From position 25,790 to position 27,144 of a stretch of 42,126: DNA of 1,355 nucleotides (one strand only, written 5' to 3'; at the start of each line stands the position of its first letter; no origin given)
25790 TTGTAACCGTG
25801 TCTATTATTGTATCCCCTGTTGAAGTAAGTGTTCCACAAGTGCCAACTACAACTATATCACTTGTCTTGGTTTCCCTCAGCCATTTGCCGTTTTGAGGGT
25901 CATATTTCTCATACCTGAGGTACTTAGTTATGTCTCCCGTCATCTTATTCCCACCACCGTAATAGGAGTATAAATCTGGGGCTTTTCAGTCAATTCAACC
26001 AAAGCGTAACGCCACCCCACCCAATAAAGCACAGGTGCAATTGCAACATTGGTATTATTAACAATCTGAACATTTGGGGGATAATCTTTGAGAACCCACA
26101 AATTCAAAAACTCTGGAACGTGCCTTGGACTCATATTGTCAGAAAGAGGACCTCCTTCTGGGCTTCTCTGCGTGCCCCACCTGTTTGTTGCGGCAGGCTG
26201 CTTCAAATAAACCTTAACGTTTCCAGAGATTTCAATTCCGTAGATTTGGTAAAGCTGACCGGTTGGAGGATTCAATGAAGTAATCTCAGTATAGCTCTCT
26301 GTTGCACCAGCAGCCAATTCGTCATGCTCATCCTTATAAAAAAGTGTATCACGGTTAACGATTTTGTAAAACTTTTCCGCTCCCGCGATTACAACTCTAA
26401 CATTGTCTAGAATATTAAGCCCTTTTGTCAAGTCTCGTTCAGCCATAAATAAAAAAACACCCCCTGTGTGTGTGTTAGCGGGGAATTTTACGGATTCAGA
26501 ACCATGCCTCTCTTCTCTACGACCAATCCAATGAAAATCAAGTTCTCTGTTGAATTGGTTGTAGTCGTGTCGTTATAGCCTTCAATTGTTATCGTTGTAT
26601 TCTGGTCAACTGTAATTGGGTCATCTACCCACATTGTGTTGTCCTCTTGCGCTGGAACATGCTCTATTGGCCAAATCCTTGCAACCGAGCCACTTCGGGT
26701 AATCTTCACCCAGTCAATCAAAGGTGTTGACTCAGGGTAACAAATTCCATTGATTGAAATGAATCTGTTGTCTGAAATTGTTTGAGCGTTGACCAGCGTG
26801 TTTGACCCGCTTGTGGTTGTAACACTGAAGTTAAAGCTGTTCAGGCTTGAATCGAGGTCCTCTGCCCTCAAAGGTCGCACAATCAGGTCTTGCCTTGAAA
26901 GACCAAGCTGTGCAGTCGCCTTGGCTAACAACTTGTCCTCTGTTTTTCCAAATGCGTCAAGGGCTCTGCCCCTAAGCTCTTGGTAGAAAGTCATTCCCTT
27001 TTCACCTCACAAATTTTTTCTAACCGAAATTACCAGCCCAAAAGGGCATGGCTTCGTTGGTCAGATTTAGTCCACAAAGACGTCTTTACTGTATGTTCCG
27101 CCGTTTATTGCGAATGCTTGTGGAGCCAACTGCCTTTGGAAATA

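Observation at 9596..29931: No recognisable terminase, portal, HK97 or double-jelly-roll capsid gene: possibly an undescribed virion architecture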

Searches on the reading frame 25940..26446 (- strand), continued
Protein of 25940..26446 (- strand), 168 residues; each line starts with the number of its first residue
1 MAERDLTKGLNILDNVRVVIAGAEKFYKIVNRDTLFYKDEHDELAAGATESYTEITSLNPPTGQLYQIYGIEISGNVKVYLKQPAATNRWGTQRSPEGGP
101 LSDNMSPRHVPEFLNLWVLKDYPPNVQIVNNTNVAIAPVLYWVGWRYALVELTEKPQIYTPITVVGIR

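Call 116: search_protein_families(library=pfam, max_evalue=1, proteins=[L007:7677-8324:+, L009:7785-8558:-, L034:17413-18126:+, L038:11220-11684:+, L020:5048-5506:+, L068:12389-12763:+, L020:1958-3427:+, L034:7142-7387:+])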
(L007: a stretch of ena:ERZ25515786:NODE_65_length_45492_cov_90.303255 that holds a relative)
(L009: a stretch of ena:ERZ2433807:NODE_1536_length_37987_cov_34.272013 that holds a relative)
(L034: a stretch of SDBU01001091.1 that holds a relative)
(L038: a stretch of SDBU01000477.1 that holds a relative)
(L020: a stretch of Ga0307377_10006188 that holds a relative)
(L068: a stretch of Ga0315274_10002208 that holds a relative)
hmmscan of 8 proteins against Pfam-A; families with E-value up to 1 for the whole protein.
L007:7677-8324:+ (215 aa): 0 families

L009:7785-8558:- (257 aa): 1 family
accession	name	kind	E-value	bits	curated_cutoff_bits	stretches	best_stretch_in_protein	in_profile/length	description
PF25516.1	PTPase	-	0.25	11.7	27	1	20-46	5-31/79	Phosphotyrosine protein phosphatase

L034:17413-18126:+ (237 aa): 0 families

L038:11220-11684:+ (154 aa): 1 family
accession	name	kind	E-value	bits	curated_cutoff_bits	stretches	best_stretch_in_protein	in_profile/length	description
PF14974.11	P_C10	-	0.27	11.8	27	1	62-99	64-99/103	Protein C10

L020:5048-5506:+ (152 aa): 3 families
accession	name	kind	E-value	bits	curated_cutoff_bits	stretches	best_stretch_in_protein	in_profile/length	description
PF01363.27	FYVE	-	0.0098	16.4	27.8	1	31-62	33-65/67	FYVE zinc finger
PF04262.19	Glu_cys_ligase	-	0.027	13.5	27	1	50-101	239-290/372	Glutamate-cysteine ligase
PF14471.11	DUF4428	-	0.064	13.6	27.8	1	22-43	12-33/51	Domain of unknown function (DUF4428)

L068:12389-12763:+ (124 aa): 0 families

L020:1958-3427:+ (489 aa): 37 families (the best 25 are shown)
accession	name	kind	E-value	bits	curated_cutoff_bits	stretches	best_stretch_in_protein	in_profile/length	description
PF14528.11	LAGLIDADG_3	-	1.4e-14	54.6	22.5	2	260-319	2-64/82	LAGLIDADG-like domain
PF13518.12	HTH_28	-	5.9e-09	36.3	25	2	14-41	8-34/52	Helix-turn-helix domain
PF13384.12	HTH_23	-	1.7e-06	28.1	24.6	1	13-42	12-40/50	Homeodomain-like domain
PF13936.12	HTH_38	-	6.3e-06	26.3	27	1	9-41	11-42/44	Helix-turn-helix domain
PF02796.21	HTH_7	-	1.1e-05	25.9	23.8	1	2-40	4-42/45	Helix-turn-helix domain of resolvase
PF08279.18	HTH_11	-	2.3e-05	24.6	25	1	10-40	5-36/55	HTH domain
PF13613.12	HTH_Tnp_4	-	9.3e-05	22.4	27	2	15-41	15-41/53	Helix-turn-helix of DDE superfamily endonuclease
PF04545.22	Sigma70_r4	-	0.0001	22.2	24.1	1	15-48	16-49/50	Sigma-70, region 4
PF04218.19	CENP-B_N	-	0.00052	20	21.2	1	21-41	24-44/53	CENP-B N-terminal DNA-binding domain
PF05043.19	Mga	-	0.00085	20.3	21.1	1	5-48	16-59/87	Mga helix-turn-helix domain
PF13542.12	HTH_Tnp_ISL3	-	0.0013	18.6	27.4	1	23-41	30-48/51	Helix-turn-helix domain of transposase family ISL3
PF04297.20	UPF0122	-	0.0018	18.9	22.7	1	13-60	27-73/101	Putative helix-turn-helix protein, YlxM / p13 like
PF08220.18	HTH_DeoR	-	0.002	18.3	21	1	11-38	6-33/57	DeoR-like helix-turn-helix domain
PF13412.12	HTH_24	-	0.0036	17.3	21.9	1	9-41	7-39/48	Winged helix-turn-helix DNA-binding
PF00392.27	GntR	-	0.0044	17.1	27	1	16-42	20-47/64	Bacterial regulatory proteins, gntR family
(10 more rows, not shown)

L034:7142-7387:+ (81 aa): 0 families

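Call 120: search_dna_similar(query=window:25940-26446:-, collection=plasmids, mode=protein, max_evalue=0.1)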
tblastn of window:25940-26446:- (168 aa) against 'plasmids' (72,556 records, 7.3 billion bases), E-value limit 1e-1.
No match.

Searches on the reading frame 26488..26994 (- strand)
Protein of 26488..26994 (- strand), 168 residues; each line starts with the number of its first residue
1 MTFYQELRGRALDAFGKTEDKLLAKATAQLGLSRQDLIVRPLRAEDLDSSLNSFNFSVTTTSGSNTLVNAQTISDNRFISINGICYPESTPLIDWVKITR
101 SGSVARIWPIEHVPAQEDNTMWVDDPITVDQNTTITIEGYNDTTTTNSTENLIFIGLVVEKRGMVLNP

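Call 5: search_protein_families(library=pfam, max_evalue=0.1, proteins=[window:26488-26994:-])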
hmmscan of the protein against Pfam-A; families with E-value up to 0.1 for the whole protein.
window:26488-26994:- (168 aa): 0 families

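Call 7: search_protein_families(library=phrogs, max_evalue=0.1, proteins=[window:26488-26994:-])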
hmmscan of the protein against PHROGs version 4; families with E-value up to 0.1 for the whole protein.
window:26488-26994:- (168 aa): 0 families

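Call 13: search_dna_similar(query=window:26488-26994:-, collection=phages, mode=protein, max_evalue=1)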
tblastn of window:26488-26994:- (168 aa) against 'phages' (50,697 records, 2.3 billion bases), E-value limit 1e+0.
No match.

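Call 15: find_homologous_proteins(query=window:26488-26994:-, max_evalue=0.01)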
Query window:26488-26994:- (168 aa): 15 proteins with E <= 0.01 among 72 candidates.
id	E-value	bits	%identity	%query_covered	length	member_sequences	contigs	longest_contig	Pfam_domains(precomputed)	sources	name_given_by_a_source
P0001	3.9e-105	367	100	100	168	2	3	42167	-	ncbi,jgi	-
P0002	6.5e-95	333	88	100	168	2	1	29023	-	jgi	-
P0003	2.2e-92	325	84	100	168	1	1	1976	-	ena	-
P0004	6.4e-92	324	84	100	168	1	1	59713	-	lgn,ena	-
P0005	5.0e-91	321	84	100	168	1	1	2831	-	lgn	-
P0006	1.5e-89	316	84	100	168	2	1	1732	-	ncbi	-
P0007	7.9e-85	301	82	100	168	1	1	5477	-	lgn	-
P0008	6.7e-70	252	69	100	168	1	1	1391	-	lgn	-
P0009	3.8e-64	233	83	74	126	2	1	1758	-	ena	-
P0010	5.8e-33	132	46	99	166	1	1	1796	-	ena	-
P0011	8.4e-33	132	45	100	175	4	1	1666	-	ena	-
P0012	9.6e-33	131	46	99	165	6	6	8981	-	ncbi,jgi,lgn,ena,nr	ncbi:MAG: hypothetical protein J7J91_08970 [Deltaproteobacteria bacterium]|nr:hypothetical protein [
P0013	1.8e-32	131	46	99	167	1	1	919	-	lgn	-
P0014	2.7e-27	114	43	98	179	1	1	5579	-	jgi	jgi:hypothetical protein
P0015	1.5e-26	111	40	100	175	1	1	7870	-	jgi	-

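Call 16: find_encoding_contigs(protein=P0001, flank=2000, max_places=4)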
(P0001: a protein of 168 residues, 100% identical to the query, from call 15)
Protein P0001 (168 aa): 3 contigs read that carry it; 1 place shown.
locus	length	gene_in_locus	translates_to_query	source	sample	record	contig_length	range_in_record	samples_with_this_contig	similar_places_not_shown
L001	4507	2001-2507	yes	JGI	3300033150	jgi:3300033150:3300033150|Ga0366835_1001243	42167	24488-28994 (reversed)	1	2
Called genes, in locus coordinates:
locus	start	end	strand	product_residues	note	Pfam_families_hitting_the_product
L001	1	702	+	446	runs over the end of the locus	-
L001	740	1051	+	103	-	-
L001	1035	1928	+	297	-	-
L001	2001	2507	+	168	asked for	-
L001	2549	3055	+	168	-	-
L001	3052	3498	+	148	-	-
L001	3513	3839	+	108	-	-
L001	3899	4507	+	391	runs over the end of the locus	PF13439:Glyco_transf_4 (faint), PF20706:GT4-conflict (weak), PF00534:Glycos_transf_1, PF13692:Glyco_trans_1_4, PF13524:Glyco_trans_1_2 (faint)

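Call 17: find_encoding_contigs(protein=P0004, flank=10000, max_places=3)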
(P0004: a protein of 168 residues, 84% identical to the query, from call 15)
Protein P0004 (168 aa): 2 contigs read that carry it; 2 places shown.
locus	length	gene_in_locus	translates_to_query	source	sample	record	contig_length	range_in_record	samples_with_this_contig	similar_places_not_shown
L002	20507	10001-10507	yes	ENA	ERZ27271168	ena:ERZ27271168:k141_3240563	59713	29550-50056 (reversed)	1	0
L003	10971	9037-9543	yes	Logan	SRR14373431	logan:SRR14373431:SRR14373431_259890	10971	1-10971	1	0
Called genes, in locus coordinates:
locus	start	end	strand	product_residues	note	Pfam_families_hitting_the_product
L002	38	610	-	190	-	-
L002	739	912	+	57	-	-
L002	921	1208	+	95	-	-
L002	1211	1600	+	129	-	-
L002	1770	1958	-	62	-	-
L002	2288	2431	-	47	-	-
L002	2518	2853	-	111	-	-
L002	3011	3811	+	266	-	-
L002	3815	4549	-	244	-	-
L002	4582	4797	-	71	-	-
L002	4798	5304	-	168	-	-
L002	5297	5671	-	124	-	-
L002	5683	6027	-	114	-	-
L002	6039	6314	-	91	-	-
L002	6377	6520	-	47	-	-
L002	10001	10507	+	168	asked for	-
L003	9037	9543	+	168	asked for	-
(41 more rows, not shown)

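Call 20: find_related_loci(query=A1, collection=viral_contigs, flank=10000)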
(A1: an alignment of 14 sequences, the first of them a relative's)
Query A1 (168 aa) in viral_contigs; peptide patterns used: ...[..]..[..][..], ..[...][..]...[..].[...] (x = any residue, [..] = any of these).
30 stretches matched a pattern, but none encodes a relative of the query by tblastn (E <= 1e-3).

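Call 21: find_related_loci(query=A1, collection=genome_contigs, flank=10000)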
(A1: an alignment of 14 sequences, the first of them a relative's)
Query A1 (168 aa) in genome_contigs; peptide patterns used: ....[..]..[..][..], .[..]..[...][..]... (x = any residue, [..] = any of these).
54 stretches matched a pattern; 2 encode a relative of the query (tblastn E <= 1e-3); 2 distinct loci.
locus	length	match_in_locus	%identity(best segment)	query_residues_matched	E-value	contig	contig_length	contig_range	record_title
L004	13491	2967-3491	43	1-168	7e-41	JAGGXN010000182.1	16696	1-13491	MAG: Archaeoglobaceae archaeon isolate AUK153 PB_MBMC_107_c_000000000166, whole genome shotgun sequence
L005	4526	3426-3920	43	1-166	1e-37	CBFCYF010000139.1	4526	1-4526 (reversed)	MAG TPA_asm: uncultured archaeon isolate SRR26215687_concoct_40 genome assembly, contig: ERZ25073490.19521, whole genome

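Call 23: search_solved_structures(query=A1, max_evalue=10)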
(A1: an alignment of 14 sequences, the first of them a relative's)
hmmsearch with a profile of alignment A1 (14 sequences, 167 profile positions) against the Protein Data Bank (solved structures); distinct sequences matched with E-value up to 10: 3.
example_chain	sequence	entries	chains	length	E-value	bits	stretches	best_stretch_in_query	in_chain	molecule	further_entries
9r9n_C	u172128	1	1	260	0.76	12.5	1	47-109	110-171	SalCis16b - cap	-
5kvl_H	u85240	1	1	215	1.7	11.4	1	92-142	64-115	Humanized 10G4 anti-Leukotriene C4 Immunoglobulin G (IgG) heavy chain Fab fragment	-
6kjk_A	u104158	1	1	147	1.9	11.2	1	128-165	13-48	N-terminal domain of PorA (28-171)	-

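Call 27: find_homologous_proteins(query=A2, max_evalue=0.001)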
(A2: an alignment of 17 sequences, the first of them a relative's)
Query A2 (17 sequences) (168 aa, profile of the alignment): 103 proteins with E <= 0.001 among 7014 candidates.
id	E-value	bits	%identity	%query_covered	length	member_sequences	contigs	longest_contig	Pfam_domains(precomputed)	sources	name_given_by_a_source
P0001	3.2e-79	282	100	100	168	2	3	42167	-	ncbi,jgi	-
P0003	3.7e-76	272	84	100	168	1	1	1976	-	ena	-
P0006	3.9e-76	272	84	100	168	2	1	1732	-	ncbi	-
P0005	1.7e-75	270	84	100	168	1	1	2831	-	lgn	-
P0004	2.3e-75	270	84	100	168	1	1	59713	-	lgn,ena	-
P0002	2.9e-75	269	88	100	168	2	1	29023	-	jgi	-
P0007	9.7e-75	267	82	100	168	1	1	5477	-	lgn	-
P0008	4.0e-72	259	69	100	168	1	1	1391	-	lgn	-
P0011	1.1e-68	248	45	100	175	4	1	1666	-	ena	-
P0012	2.0e-68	247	46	99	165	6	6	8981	-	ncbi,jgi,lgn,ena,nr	ncbi:MAG: hypothetical protein J7J91_08970 [Deltaproteobacteria bacterium]|nr:hypothetical protein [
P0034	8.3e-67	242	46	100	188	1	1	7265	-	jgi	-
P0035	1.7e-65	237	44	100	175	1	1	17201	-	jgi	-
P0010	3.7e-65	236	46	99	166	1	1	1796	-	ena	-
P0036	3.8e-65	236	58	100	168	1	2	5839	-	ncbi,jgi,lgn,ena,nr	ncbi:MAG: hypothetical protein DRM99_04315 [Thermoplasmata archaeon]|nr:MAG: hypothetical protein DR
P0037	8.4e-65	235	39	100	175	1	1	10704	-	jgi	-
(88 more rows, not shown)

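Call 38: predict_structure(alignment_id=A3)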
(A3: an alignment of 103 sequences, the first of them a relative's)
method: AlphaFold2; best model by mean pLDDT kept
length: 168 residues; sequences in the alignment: 103
mean_pLDDT: 96.7   pTM: 0.90
mean pLDDT of the five models: 96.7, 96.6, 96.0, 94.2, 94.1
residues with pLDDT >= 90: 163; 70-90: 5; 50-70: 0; < 50: 0
segments of 3 or more residues with pLDDT < 50: none
pLDDT, mean of each block of 10 residues (from residue 1): 95 98 98 97 96 96 97 97 97 98 97 95 98 98 96 98 90
secondary structure, 60 per line:
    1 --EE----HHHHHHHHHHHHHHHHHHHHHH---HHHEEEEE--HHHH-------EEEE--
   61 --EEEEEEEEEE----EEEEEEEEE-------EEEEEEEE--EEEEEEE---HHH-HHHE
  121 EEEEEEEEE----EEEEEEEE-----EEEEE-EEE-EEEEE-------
elements in order: H9-30 E37-41 H44-47 E55-58 E63-72 E77-85 E93-100 E103-109 E120-129 E134-141 E147-151 E153-155 E157-161

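Call 41: fold_search(model_id=the predicted structure, library=pdb)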
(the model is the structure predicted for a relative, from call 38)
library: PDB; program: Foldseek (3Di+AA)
matches with E <= 10: 1641; with E <= 0.001: 2
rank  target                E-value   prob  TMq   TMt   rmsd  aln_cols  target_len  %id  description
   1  6oj0_A                1.9e-04  1.00  0.55  0.52   5.4       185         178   12  Cryo-EM reconstruction of Sulfolobus polyhedral virus 1 (SPV1) (released 2019-10-02)
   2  6yg8_B                6.6e-04  1.00  0.38  0.14   6.0       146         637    8  Cryo-EM structure of a BcsB pentamer in the context of an assembled Bcs macrocomplex (released 2021-02-24)
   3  2wz8                  1.7e-03  0.85  0.28  0.32   9.9       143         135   12  Family 35 carbohydrate binding module from Clostridium thermocellum (released 2010-07-14)
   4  6voc_B                2.3e-03  0.96  0.36  0.37   7.0       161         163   10  icosahedral symmetry reconstruction of brome mosaic virus (RNA 3+4) (released 2020-05-20)
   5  7r1e_A                2.6e-03  0.91  0.33  0.12  11.8       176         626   14  Mosquitocidal Cry11Ba determined at pH 10.4 from naturally-occurring nanocrystals by Serial femtosecond crystallograph (released 2022-07-27)
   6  2w1w_B                2.9e-03  0.66  0.25  0.29  10.7       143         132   12  Native structure of a family 35 carbohydrate binding module from Clostridium thermocellum (released 2009-01-20)
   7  1szb_A                3.1e-03  0.97  0.32  0.32   9.9       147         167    9  Crystal structure of the human MBL-associated protein 19 (MAp19) (released 2004-06-22)
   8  6yg8_E                3.2e-03  0.89  0.30  0.12   7.8       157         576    6  Cryo-EM structure of a BcsB pentamer in the context of an assembled Bcs macrocomplex (released 2021-02-24)
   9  7qyd_A                3.2e-03  0.87  0.33  0.12  11.9       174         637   13  mosquitocidal Cry11Ba determined at pH 6.5 from naturally-occurring nanocrystals by Serial femtosecond crystallography (released 2022-07-27)
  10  9fmt_C                3.4e-03  0.91  0.33  0.12  11.5       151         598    9  Cryo-EM structure of the BcsB hexameric crown from the E. coli cellulose secretion macrocomplex (released 2024-10-16)
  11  9fmt_D                3.6e-03  0.97  0.37  0.13   6.2       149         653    6  Cryo-EM structure of the BcsB hexameric crown from the E. coli cellulose secretion macrocomplex (released 2024-10-16)
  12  6yg8_D                3.9e-03  0.99  0.40  0.14   5.7       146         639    5  Cryo-EM structure of a BcsB pentamer in the context of an assembled Bcs macrocomplex (released 2021-02-24)
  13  5zru_A                3.9e-03  0.75  0.26  0.11  10.7       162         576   14  Crystal structure of Agl-KA catalytic domain (released 2019-10-23)
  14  9i0y_0                4.1e-03  0.97  0.34  0.45   5.6       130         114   12  Recombinant Ena2A fibers (released 2025-03-12)
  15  9i0y_a                4.3e-03  0.97  0.34  0.46   5.6       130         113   12  Recombinant Ena2A fibers (released 2025-03-12)
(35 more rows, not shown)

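Call 47: search_solved_structures(query=A3, max_evalue=10)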
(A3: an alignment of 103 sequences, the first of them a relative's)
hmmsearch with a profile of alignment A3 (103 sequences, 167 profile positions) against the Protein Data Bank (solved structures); distinct sequences matched with E-value up to 10: 5.
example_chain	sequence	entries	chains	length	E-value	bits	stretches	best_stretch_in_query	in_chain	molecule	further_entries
9r9n_C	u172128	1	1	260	0.37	13.4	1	48-109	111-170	SalCis16b - cap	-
5lcx_A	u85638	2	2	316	0.67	12.6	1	24-88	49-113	(-)-isopiperitenone reductase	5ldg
5l4s_A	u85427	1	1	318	0.68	12.6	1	24-88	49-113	(-)-isopiperitenone reductase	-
5kvl_H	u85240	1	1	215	1.2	11.8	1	92-145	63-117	Humanized 10G4 anti-Leukotriene C4 Immunoglobulin G (IgG) heavy chain Fab fragment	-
4r7t_A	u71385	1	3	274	1.3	11.6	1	57-155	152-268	Glucosamine-6-phosphate deaminase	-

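Call 65: fold_search(model_id=the predicted structure, library=viral)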
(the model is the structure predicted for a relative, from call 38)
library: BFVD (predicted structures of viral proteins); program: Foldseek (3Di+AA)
matches with E <= 10: 1663; with E <= 0.001: 13
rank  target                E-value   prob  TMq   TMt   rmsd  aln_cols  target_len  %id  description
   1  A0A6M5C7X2            2.4e-04  1.00  0.34  0.46   6.1       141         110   11  (no name in the UniProt tables at hand)
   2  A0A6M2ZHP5            3.2e-04  0.99  0.34  0.44   6.2       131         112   11  Virion protein [Synechococcus phage S-SCSM1]
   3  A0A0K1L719            3.8e-04  0.97  0.32  0.14   9.1       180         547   14  ORF_005L [Scale drop disease virus]
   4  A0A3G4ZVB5            4.8e-04  1.00  0.34  0.21   6.9       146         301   14  Uncharacterized protein (Fragment) [Edafosvirus sp.]
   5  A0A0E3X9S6            4.8e-04  0.97  0.33  0.19  12.7       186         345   13  Uncharacterized protein [Gordonia phage Gmala1]
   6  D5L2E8                5.1e-04  1.00  0.38  0.47   8.4       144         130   14  Uncharacterized protein [uncultured virus]
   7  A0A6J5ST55            5.5e-04  1.00  0.38  0.11   6.6       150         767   11  Collagen triple helix repeat [uncultured Caudovirales phage]
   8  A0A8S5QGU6            6.1e-04  0.98  0.32  0.07  10.9       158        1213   14  Endopeptidase tail [Siphoviridae sp. ctoOf8]
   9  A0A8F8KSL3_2          6.5e-04  1.00  0.38  0.06   5.5       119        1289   13  Pectinesterase A/Acyl-CoA thioester hydrolase [Clandestinovirus]
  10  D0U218                6.5e-04  0.97  0.32  0.26  13.3       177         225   15  Uncharacterized protein [Clavibacter phage CMP1]
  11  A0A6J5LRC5            6.9e-04  0.97  0.30  0.40   6.5       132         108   14  Uncharacterized protein [uncultured Caudovirales phage]
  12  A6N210                7.3e-04  1.00  0.39  0.36  11.1       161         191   12  Uncharacterized protein [Microbacterium phage Min1]
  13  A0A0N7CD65            9.8e-04  0.99  0.38  0.31   6.9       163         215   12  (no name in the UniProt tables at hand)
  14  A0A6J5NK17            1.1e-03  1.00  0.40  0.52   5.0       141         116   11  Uncharacterized protein [uncultured Caudovirales phage]
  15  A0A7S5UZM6            1.2e-03  0.99  0.36  0.46   6.1       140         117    8  (no name in the UniProt tables at hand)
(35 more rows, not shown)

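Call 116: search_protein_families(library=pfam, max_evalue=1, proteins=[L004:5109-5483:+])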
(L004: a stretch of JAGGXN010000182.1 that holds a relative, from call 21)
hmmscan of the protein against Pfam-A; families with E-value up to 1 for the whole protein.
L004:5109-5483:+ (124 aa): 3 families
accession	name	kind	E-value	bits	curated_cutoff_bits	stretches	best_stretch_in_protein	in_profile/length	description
PF09458.16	H_lectin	-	0.056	14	24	1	69-91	4-26/67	H-type lectin domain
PF21882.2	Gp53-like_C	-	0.25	12.3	24.9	1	52-120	7-81/84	Putative tail fiber protein gp53-like, C-terminal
PF01544.23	CorA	-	0.32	10.7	27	1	78-101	245-269/292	CorA-like Mg2+ transporter protein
